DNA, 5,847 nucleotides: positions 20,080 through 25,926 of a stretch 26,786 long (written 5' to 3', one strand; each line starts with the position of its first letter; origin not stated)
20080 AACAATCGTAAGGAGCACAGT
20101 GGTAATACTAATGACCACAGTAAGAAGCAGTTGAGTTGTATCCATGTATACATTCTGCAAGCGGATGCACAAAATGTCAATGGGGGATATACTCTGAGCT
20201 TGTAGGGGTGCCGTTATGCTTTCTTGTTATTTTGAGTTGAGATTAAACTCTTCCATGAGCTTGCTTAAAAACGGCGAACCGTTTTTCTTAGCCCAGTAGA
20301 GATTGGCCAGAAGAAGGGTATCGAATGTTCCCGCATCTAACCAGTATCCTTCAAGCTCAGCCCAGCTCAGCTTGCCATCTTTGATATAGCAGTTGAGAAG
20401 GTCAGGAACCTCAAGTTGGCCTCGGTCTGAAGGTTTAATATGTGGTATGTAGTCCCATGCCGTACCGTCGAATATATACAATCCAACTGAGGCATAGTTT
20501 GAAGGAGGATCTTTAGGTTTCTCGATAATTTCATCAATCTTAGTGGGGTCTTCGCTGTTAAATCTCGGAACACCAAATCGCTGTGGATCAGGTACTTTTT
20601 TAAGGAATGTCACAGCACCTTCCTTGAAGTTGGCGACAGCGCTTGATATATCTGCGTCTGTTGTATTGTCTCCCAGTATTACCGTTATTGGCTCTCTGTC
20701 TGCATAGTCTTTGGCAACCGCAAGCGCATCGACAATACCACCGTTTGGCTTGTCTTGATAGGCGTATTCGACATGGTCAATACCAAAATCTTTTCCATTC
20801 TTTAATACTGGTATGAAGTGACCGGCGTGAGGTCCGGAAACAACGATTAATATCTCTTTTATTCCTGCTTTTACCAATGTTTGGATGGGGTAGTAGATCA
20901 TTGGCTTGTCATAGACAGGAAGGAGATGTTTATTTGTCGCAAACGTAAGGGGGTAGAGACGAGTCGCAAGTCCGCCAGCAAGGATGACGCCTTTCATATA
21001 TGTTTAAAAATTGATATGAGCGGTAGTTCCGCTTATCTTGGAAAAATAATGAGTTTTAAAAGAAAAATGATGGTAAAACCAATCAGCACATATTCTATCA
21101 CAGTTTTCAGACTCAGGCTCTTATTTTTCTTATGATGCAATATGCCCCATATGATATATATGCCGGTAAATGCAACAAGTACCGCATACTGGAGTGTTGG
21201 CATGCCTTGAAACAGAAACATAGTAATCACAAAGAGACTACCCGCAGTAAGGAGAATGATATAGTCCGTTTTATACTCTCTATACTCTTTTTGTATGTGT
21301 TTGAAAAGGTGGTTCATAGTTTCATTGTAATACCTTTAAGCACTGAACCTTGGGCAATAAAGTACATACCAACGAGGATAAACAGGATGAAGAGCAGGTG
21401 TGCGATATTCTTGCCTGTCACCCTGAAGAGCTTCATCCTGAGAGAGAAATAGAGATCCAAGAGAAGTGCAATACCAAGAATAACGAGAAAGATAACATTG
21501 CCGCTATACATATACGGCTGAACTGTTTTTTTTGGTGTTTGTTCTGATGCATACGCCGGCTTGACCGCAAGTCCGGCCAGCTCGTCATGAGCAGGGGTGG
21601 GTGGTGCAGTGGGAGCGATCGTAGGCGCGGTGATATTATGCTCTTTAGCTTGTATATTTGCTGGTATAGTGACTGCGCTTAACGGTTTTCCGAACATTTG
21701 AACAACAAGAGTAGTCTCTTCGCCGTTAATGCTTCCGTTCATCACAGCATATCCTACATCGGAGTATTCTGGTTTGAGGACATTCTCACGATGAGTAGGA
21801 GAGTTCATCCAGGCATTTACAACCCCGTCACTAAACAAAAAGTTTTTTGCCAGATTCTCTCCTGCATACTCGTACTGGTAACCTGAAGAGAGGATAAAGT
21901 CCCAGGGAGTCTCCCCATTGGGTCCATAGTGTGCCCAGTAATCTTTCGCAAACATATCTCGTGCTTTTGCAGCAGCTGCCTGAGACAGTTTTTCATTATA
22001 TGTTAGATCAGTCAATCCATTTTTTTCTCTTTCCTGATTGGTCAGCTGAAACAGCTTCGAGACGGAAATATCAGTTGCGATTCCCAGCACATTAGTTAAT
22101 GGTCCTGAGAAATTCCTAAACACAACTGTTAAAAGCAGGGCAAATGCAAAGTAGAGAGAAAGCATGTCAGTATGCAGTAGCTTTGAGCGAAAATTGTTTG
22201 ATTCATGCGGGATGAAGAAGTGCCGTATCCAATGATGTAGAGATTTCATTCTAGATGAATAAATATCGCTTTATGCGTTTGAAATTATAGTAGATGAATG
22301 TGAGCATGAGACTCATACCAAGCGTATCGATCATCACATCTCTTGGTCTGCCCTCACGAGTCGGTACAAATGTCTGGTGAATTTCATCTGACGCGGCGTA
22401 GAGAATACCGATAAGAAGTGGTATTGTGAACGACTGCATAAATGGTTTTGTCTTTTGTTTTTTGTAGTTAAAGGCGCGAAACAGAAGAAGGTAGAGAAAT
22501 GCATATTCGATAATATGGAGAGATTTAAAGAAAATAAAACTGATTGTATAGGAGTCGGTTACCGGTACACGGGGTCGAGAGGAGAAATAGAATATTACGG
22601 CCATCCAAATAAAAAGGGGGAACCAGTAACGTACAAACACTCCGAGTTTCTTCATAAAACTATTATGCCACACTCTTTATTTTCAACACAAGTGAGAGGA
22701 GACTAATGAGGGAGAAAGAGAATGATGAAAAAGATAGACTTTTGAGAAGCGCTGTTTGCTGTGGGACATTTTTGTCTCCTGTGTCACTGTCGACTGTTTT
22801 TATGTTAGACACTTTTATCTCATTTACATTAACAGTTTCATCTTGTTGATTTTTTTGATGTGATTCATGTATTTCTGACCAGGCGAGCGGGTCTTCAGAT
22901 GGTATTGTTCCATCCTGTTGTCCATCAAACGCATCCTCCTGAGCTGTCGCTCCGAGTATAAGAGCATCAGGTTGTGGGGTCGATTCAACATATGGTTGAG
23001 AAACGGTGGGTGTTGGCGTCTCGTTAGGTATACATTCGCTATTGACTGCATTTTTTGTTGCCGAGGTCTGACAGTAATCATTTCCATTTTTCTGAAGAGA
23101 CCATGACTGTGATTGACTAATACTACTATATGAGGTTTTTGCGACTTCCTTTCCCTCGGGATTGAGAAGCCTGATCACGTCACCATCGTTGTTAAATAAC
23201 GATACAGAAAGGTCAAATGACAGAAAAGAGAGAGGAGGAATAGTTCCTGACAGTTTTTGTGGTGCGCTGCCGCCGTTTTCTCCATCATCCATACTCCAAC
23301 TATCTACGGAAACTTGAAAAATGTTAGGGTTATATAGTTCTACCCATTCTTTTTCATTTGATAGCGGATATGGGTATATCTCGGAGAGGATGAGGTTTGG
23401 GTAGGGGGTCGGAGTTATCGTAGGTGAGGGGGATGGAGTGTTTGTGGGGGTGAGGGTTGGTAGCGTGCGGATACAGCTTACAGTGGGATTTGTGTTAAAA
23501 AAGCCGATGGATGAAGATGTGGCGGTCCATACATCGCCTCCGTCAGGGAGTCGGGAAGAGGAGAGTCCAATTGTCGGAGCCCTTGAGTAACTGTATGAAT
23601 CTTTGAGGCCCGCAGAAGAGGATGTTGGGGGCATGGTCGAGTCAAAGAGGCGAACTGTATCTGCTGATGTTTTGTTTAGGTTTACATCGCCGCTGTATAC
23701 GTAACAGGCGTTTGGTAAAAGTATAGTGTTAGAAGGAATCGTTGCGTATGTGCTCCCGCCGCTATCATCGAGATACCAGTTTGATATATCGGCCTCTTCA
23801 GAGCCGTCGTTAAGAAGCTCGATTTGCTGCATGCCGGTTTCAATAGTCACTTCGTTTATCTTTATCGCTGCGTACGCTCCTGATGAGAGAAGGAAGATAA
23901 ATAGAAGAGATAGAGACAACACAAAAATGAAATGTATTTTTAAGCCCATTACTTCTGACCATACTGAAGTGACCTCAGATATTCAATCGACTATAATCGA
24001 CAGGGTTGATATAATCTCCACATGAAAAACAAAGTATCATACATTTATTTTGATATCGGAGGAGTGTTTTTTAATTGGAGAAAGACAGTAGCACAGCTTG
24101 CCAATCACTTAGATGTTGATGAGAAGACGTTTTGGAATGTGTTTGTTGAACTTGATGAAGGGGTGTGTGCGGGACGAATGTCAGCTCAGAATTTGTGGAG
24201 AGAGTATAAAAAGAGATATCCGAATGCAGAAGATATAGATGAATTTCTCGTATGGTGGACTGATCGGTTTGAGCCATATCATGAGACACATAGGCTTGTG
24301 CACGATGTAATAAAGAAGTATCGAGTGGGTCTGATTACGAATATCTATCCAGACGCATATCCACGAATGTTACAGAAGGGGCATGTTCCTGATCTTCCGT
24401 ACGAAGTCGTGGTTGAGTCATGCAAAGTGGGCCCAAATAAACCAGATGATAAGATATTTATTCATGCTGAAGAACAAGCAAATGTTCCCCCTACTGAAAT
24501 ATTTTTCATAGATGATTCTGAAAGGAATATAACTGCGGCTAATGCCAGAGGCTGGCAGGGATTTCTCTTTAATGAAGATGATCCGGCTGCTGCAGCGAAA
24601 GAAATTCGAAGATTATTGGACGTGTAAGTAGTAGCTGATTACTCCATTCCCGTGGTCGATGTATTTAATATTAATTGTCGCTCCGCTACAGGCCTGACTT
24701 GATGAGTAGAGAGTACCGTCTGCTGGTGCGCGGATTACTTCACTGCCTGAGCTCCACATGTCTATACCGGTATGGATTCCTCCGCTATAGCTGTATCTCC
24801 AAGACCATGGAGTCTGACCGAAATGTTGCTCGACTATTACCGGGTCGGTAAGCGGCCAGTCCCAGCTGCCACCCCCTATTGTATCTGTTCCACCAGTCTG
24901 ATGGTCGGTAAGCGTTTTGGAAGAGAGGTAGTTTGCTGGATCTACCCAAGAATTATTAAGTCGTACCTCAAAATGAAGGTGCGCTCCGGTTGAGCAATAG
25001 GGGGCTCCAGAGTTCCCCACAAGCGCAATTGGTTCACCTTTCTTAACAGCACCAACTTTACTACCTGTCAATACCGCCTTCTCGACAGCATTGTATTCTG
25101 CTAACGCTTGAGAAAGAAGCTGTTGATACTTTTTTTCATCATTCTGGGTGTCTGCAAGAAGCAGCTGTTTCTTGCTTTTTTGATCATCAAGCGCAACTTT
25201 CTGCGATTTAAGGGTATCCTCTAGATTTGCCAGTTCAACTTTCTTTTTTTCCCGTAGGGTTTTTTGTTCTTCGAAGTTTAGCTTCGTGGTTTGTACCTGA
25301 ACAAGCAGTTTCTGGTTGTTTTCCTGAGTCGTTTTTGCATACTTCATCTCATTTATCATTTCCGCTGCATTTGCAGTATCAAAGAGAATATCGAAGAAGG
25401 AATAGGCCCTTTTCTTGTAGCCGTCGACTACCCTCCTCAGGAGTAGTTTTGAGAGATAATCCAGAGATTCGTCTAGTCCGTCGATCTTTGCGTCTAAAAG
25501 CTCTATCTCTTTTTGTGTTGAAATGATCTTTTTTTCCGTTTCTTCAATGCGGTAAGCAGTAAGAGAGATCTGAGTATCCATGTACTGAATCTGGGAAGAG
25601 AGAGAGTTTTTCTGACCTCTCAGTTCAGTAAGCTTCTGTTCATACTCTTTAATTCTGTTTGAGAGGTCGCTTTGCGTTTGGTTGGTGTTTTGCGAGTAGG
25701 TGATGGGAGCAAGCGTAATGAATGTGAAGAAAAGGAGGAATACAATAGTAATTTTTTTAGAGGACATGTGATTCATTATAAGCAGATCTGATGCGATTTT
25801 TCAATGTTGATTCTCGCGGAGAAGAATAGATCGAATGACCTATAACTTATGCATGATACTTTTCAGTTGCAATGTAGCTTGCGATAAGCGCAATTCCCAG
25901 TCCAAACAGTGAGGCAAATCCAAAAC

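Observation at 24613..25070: Circularly permuted M23 peptidoglycan peptidase downstream of ftsEX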

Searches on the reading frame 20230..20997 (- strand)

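Call 74: search_protein_families(library=pfam, proteins=[window:20230-20997:-], max_evalue=0.001)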
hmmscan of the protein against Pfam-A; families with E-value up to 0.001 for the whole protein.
window:20230-20997:- (256 aa): 2 families
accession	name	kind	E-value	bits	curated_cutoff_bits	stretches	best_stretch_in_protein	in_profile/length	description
PF00483.29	NTP_transferase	-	2.2e-50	171.9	21.2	1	2-233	1-240/245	Nucleotidyl transferase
PF12804.13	NTP_transf_3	-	2.7e-10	41.1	27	1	3-112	1-97/160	MobA-like NTP transferase domain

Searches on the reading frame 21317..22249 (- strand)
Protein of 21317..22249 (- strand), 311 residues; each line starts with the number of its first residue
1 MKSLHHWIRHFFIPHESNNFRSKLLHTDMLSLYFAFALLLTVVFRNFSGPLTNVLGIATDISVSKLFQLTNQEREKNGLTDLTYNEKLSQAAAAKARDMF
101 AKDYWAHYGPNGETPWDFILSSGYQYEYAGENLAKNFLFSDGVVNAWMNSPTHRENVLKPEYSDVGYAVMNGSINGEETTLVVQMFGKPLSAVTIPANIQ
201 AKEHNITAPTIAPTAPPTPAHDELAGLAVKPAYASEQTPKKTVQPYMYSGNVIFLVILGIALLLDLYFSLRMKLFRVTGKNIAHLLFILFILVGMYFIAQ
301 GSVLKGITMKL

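Call 16: search_protein_families(library=ncbifam, proteins=[window:21317-22249:-], max_evalue=0.01)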
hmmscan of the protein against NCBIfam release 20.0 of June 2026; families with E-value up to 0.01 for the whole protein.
window:21317-22249:- (311 aa): 2 families
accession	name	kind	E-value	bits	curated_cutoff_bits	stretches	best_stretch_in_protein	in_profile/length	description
TIGR02909.1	spore_YkwD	subfamily_domain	1.8e-32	111.9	171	1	64-186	6-125/127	uncharacterized protein, YkwD family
NF052539.1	DivAsocLipDalA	equivalog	1e-18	67.7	200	1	65-170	50-155/169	divisome-associated lipoprotein DalA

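Call 74: search_protein_families(library=pfam, proteins=[window:21317-22249:-], max_evalue=0.001)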
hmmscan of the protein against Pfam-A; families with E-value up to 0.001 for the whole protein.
window:21317-22249:- (311 aa): 1 family
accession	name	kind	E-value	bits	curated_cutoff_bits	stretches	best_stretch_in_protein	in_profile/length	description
PF00188.32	CAP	-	2.5e-20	73.9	21.1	1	68-185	2-116/117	Cysteine-rich secretory protein family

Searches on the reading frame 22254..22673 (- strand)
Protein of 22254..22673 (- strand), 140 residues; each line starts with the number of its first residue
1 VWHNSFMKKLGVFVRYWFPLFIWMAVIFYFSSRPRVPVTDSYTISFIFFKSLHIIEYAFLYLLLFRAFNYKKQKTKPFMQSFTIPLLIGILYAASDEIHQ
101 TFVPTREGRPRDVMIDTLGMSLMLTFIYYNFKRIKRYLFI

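Call 16: search_protein_families(library=ncbifam, proteins=[window:22254-22673:-], max_evalue=0.01)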
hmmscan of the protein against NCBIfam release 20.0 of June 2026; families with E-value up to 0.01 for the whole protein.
window:22254-22673:- (140 aa): 1 family
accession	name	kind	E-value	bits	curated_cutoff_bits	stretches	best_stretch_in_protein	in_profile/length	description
NF037970.1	vanZ_1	subfamily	1.5e-22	80.3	20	1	23-119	1-108/109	VanZ family protein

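Call 74: search_protein_families(library=pfam, proteins=[window:22254-22673:-], max_evalue=0.001)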
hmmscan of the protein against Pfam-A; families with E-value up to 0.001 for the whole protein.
window:22254-22673:- (140 aa): 1 family
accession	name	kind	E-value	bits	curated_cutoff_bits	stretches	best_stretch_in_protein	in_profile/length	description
PF04892.17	VanZ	-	5.4e-15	56.6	30.1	1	17-125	2-120/126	VanZ like family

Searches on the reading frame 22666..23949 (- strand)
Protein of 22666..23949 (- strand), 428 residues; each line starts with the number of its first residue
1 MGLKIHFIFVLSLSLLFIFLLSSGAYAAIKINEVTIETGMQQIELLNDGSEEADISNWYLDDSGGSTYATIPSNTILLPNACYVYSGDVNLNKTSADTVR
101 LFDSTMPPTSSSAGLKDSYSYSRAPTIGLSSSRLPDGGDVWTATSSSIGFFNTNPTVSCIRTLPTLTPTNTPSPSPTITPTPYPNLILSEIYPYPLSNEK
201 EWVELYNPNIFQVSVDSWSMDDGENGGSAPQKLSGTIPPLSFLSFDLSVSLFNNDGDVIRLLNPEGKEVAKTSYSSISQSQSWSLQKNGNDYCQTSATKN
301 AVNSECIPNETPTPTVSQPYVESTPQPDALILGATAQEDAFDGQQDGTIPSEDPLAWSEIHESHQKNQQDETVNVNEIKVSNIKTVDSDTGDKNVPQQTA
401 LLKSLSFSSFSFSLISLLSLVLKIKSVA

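Call 16: search_protein_families(library=ncbifam, proteins=[window:22666-23949:-], max_evalue=0.01)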
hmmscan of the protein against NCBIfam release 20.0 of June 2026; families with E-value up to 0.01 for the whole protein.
window:22666-23949:- (428 aa): 0 families

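Call 74: search_protein_families(library=pfam, proteins=[window:22666-23949:-], max_evalue=0.001)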
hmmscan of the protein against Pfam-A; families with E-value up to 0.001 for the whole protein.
window:22666-23949:- (428 aa): 1 family
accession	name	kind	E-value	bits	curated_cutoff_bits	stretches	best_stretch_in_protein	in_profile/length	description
PF00932.25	LTD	-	1.6e-19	70.7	34.3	2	181-275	3-108/109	Lamin Tail Domain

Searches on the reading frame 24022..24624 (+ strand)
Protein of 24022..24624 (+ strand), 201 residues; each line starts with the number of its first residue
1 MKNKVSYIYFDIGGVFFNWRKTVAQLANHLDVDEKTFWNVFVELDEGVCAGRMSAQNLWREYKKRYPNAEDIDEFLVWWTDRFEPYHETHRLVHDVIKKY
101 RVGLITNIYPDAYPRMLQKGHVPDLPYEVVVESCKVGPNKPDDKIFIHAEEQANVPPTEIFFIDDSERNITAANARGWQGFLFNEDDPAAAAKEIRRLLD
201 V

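Call 16: search_protein_families(library=ncbifam, proteins=[window:24022-24624:+], max_evalue=0.01)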
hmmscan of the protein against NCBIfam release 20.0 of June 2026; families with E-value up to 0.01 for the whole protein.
window:24022-24624:+ (201 aa): 18 families
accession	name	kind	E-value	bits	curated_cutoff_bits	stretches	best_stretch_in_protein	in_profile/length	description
TIGR02247.1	HAD-1A3-hyp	subfamily_domain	1.5e-15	57.5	125.4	1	46-186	55-198/211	epoxide hydrolase N-terminal domain-like phosphatase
TIGR01509.1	HAD-SF-IA-v3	subfamily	2e-10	41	29.4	1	134-181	105-152/154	HAD-IA family hydrolase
TIGR02253.1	CTE7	subfamily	2e-09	37.6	169.75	1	21-192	26-203/221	TIGR02253 family HAD-type hydrolase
NF006976.0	PRK09449.1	equivalog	7.1e-09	35.5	183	1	73-187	84-199/225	pyrimidine 5'-nucleotidase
TIGR02252.1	DREG-2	subfamily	1.6e-08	34.5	155.2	1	99-182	121-203/203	HAD hydrolase, REG-2-like, family IA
TIGR01993.1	Pyr-5-nucltdase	equivalog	5.5e-07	29.6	142.9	1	85-180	85-180/183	pyrimidine 5'-nucleotidase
TIGR01428.1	HAD_type_II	equivalog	6e-07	29.7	125.4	1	76-182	83-189/197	haloacid dehalogenase type II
TIGR02254.1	YjjG_YfnB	equivalog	8.7e-07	28.6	159.9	1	72-188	85-201/223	YjjG family noncanonical pyrimidine nucleotidase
NF009695.0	PRK13222.1-2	equivalog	3e-06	26.9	225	1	98-179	109-189/226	phosphoglycolate phosphatase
NF006991.0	PRK09456.1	equivalog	1.4e-05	24.9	295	1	104-184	112-185/199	glucose-1-phosphatase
TIGR01990.1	bPGM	equivalog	4.2e-05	23.6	189.4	1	127-177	130-180/187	beta-phosphoglucomutase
TIGR01449.2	PGP_bact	equivalog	6.6e-05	22.5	180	1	97-184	99-185/213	phosphoglycolate phosphatase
TIGR01549.1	HAD-SF-IA-v1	subfamily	0.00011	22.7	23.3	1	96-174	73-146/149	HAD-IA family hydrolase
TIGR02009.1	PGMB-YQAB-SF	subfamily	0.00015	22.1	153.35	1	116-179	120-182/186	beta-phosphoglucomutase family hydrolase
NF008018.0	PRK10748.1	equivalog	0.00017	20.9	225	1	75-187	104-211/238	5-amino-6-(5-phospho-D-ribitylamino)uracil phosphatase YigB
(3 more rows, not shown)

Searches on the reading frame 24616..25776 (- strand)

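Call 4: search_protein_families(library=pfam, proteins=[window:24616-25776:-], max_evalue=1)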
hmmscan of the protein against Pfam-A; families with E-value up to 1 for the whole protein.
window:24616-25776:- (387 aa): 9 families
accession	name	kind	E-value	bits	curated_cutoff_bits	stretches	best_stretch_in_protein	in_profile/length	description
PF01551.29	Peptidase_M23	-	5.1e-15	55.9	28.7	2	242-280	61-96/96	Peptidase family M23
PF11932.13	DUF3450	-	0.0018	18.1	32.6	1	25-114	15-104/241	Protein of unknown function (DUF3450)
PF07889.17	DUF1664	-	0.003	18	34.6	1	43-108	48-113/124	Protein of unknown function (DUF1664)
PF02090.21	SPAM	-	0.0044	17.4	35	1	68-163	5-99/142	Salmonella surface presentation of antigen gene type M protein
PF16331.10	TolA_bind_tri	-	0.0078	16.7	30.1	1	28-69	13-54/76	TolA binding protein trimerisation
PF19745.5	FUT8_N_cat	-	0.15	11.2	27.6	1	7-196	9-200/499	Alpha-(1,6)-fucosyltransferase N- and catalytic domains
PF14055.11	NVEALA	-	0.2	11.8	27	1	7-39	2-34/62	NVEALA protein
PF05814.16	Ac76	-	0.71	10.4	22.5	1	4-43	22-61/83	Orf76 (Ac76)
PF13600.11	DUF4140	-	0.91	10.4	27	1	34-65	66-97/98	N-terminal domain of unknown function (DUF4140)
